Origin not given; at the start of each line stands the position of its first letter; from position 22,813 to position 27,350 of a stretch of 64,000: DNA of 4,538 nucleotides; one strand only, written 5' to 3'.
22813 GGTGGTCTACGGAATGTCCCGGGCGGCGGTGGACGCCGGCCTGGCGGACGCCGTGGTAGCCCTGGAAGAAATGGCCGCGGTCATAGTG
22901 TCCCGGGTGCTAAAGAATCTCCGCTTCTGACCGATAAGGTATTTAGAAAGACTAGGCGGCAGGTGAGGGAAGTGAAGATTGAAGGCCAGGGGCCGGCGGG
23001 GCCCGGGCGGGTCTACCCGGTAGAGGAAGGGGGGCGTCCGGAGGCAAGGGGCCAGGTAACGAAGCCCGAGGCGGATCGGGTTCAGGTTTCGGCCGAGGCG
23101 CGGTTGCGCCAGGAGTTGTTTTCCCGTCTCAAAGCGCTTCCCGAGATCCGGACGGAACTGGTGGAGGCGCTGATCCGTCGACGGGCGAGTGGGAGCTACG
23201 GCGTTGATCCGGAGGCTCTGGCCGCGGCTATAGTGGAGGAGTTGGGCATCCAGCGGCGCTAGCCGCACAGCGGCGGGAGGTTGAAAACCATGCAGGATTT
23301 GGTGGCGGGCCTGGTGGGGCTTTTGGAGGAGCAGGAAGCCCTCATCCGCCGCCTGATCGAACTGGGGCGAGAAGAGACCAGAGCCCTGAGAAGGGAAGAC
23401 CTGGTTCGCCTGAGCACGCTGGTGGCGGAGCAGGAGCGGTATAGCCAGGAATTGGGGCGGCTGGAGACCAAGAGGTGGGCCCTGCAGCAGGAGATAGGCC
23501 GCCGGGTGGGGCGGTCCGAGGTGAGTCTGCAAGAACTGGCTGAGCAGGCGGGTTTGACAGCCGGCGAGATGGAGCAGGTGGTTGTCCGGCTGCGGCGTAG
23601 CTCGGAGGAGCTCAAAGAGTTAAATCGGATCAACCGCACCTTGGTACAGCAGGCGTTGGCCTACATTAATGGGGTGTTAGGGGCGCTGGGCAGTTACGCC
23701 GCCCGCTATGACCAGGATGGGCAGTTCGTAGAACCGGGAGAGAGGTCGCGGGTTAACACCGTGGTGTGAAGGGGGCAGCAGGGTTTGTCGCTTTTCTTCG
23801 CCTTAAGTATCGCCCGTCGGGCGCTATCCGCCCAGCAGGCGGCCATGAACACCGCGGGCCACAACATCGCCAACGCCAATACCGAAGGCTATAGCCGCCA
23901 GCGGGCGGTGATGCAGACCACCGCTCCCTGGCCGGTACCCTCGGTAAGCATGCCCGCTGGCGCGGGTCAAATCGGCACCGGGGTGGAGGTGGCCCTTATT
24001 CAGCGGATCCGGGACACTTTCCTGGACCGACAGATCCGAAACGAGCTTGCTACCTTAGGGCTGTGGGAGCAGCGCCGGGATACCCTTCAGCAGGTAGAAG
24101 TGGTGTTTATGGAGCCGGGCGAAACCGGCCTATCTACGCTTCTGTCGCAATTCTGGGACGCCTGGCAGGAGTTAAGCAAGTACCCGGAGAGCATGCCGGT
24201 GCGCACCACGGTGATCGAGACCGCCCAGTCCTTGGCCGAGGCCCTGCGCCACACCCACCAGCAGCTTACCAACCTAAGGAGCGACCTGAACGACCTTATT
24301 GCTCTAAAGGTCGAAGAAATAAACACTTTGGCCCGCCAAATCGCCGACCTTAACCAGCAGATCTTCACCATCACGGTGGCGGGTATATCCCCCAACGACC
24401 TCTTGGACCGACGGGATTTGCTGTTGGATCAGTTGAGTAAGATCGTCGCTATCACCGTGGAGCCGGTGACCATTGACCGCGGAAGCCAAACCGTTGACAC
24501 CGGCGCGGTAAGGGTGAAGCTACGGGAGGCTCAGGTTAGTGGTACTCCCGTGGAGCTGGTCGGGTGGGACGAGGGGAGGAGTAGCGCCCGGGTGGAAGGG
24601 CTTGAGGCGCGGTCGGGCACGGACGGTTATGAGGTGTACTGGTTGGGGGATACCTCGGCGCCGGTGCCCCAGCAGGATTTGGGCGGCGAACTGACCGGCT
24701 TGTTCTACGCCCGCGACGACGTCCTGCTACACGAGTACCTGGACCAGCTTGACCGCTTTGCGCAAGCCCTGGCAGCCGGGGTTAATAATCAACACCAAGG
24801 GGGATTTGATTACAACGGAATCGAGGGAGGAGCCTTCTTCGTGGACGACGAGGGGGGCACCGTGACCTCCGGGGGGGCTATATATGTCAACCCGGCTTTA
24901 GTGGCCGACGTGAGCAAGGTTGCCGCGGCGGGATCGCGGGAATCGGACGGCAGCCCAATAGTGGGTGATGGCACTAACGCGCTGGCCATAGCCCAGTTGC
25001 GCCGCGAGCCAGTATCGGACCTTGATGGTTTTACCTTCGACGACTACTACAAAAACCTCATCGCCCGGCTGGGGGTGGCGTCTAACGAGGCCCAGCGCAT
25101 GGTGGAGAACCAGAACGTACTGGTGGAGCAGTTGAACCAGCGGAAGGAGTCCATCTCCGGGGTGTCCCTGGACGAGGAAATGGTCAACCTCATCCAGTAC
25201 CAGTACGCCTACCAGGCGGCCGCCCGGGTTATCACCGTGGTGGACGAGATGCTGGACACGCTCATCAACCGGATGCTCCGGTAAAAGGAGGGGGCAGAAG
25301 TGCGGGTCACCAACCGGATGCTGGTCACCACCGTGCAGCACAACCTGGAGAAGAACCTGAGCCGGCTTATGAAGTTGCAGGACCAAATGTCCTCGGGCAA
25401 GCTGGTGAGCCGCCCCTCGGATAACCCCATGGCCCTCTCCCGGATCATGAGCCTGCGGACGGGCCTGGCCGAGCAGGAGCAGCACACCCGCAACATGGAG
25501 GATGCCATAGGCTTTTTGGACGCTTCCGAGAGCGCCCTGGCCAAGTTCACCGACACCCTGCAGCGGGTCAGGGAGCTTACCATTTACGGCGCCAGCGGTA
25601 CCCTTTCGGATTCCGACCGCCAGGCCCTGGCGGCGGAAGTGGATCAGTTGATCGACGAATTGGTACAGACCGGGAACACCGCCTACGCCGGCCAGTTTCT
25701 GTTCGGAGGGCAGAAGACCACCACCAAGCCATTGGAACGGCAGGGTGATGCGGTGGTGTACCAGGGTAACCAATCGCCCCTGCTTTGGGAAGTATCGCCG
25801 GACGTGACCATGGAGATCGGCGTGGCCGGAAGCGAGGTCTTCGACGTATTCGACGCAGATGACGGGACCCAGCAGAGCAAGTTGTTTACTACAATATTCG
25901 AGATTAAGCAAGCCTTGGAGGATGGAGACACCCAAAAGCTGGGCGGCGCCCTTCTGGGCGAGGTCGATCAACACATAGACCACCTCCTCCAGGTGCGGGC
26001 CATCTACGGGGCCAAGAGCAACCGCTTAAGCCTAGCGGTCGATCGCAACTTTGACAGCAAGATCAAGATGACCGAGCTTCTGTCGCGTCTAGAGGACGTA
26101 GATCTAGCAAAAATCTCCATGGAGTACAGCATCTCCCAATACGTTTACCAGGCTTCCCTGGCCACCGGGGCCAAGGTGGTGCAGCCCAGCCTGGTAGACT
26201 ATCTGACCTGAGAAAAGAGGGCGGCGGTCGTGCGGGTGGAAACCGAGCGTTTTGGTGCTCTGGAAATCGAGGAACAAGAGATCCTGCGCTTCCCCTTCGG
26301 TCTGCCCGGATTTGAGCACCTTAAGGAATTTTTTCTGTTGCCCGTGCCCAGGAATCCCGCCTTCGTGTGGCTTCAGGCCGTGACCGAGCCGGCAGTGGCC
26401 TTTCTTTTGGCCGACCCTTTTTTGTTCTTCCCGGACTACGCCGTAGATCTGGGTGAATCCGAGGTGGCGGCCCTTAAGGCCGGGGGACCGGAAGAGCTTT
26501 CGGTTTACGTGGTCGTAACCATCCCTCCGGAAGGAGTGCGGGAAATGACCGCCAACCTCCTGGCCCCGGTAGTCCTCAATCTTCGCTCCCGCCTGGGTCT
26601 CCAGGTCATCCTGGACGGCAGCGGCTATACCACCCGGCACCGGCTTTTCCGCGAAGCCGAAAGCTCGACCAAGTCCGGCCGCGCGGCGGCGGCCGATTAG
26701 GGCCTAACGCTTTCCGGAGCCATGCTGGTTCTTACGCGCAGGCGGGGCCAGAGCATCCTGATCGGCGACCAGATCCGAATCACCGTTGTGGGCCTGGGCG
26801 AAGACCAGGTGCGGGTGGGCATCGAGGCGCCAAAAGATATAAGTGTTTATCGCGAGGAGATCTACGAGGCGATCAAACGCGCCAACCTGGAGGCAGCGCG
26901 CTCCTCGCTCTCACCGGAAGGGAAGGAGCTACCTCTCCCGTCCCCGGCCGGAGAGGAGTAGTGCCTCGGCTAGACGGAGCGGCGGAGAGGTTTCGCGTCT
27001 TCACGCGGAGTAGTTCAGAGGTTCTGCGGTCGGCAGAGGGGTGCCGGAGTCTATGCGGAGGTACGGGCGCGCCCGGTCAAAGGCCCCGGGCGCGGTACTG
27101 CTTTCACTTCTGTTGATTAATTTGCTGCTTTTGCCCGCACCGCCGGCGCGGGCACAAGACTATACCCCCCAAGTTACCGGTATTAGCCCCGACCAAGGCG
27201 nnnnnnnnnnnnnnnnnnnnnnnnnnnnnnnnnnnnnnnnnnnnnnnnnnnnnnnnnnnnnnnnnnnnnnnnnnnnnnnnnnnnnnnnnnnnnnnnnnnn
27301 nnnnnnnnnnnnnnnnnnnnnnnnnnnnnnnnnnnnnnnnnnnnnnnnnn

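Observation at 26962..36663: The flagellin slot of a Bacillus-type late-flagellar locus holds a three-gene surface-protein cassette instead of flagellin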

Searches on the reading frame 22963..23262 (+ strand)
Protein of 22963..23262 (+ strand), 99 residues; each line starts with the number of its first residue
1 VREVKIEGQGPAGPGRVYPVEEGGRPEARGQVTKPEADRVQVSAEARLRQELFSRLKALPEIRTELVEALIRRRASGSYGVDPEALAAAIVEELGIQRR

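Call 3: search_protein_families(library=pfam, proteins=[window:22963-23262:+], max_evalue=0.01)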
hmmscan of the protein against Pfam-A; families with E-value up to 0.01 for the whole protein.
window:22963-23262:+ (99 aa): 1 family
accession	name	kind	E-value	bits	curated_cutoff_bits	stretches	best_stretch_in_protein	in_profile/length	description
PF04316.19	FlgM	-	2.8e-11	43.9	25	1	38-91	1-54/55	Anti-sigma-28 factor, FlgM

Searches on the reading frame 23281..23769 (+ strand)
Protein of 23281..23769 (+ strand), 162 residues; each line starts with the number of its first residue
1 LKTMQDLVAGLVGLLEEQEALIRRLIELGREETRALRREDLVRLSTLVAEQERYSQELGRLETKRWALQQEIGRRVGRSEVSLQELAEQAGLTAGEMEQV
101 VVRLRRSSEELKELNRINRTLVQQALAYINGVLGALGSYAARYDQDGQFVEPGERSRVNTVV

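Call 3: search_protein_families(library=pfam, proteins=[window:23281-23769:+], max_evalue=0.01)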
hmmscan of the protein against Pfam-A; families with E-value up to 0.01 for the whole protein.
window:23281-23769:+ (162 aa): 1 family
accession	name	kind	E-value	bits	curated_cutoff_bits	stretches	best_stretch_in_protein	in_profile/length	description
PF05130.17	FlgN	-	1.6e-21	77.7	30.5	1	4-148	1-144/147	FlgN protein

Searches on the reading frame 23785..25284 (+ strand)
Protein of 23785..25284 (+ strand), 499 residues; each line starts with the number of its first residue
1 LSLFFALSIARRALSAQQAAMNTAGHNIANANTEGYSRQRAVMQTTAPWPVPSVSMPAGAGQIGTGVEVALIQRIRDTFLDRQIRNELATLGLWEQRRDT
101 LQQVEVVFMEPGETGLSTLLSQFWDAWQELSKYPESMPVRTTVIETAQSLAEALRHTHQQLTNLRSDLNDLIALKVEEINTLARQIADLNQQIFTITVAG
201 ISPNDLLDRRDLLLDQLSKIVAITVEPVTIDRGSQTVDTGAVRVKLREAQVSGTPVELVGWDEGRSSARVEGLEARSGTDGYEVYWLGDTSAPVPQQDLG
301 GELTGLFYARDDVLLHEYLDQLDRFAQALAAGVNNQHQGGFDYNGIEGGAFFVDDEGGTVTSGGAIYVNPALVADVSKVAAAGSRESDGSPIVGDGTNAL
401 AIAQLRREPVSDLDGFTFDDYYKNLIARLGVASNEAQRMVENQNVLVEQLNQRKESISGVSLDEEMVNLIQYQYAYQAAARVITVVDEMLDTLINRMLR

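Call 3: search_protein_families(library=pfam, proteins=[window:23785-25284:+], max_evalue=0.01)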
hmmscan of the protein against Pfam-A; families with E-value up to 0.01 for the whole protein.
window:23785-25284:+ (499 aa): 4 families
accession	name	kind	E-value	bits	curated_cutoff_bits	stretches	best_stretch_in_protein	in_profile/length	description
PF22638.1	FlgK_D1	-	1.4e-58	198.7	28.6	1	101-352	1-233/233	Flagellar hook-associated protein FlgK helical domain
PF06429.18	Flg_bbr_C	-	1.5e-14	53.7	23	1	457-495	7-45/46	Flagellar basal body rod FlgEFG protein C-terminal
PF00460.25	Flg_bb_rod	-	1.2e-08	35.1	20.7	1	8-36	2-30/31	Flagella basal body rod protein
PF06103.16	DUF948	-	0.0063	17.1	37.2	0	143-195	31-86/89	Bacterial protein of unknown function (DUF948)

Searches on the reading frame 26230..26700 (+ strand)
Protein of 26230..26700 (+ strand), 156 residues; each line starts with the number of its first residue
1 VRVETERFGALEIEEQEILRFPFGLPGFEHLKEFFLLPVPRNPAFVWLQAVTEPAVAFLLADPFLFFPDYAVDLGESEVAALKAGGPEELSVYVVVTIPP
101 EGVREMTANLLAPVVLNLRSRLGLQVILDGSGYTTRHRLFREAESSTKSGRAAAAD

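Call 3: search_protein_families(library=pfam, proteins=[window:26230-26700:+], max_evalue=0.01)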
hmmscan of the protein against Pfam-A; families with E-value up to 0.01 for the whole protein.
window:26230-26700:+ (156 aa): 1 family
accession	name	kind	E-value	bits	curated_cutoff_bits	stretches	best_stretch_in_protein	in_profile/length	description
PF02623.20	FliW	-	4.1e-39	133.6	25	1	20-139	2-122/122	FliW protein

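Call 10: find_encoding_contigs(protein=window:26230-26700:+, flank=10000, max_places=10)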
Protein window:26230-26700:+ (156 aa): no gene with exactly this product is on record in the collection.

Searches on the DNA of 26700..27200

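Call 97: search_rna_families(source=window, start=26700, end=27200, threshold=evalue, max_evalue=1)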
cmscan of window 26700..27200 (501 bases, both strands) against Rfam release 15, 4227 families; matches with E-value up to 1: 0.
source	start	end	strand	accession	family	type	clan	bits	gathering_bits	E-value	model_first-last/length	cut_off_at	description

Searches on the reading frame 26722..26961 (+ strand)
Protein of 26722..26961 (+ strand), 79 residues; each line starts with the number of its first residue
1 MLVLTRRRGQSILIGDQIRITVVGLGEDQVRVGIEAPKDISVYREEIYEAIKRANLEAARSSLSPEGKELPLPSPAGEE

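Call 3: search_protein_families(library=pfam, proteins=[window:26722-26961:+], max_evalue=0.01)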
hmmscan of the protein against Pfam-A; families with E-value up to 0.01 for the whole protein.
window:26722-26961:+ (79 aa): 1 family
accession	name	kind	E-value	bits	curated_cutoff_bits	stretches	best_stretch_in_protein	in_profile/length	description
PF02599.21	CsrA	-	3.5e-25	88.2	27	1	1-52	1-52/53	Global regulator protein family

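Call 12: find_encoding_contigs(protein=window:26722-26961:+, flank=10000, max_places=10)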
Protein window:26722-26961:+ (79 aa): no gene with exactly this product is on record in the collection.
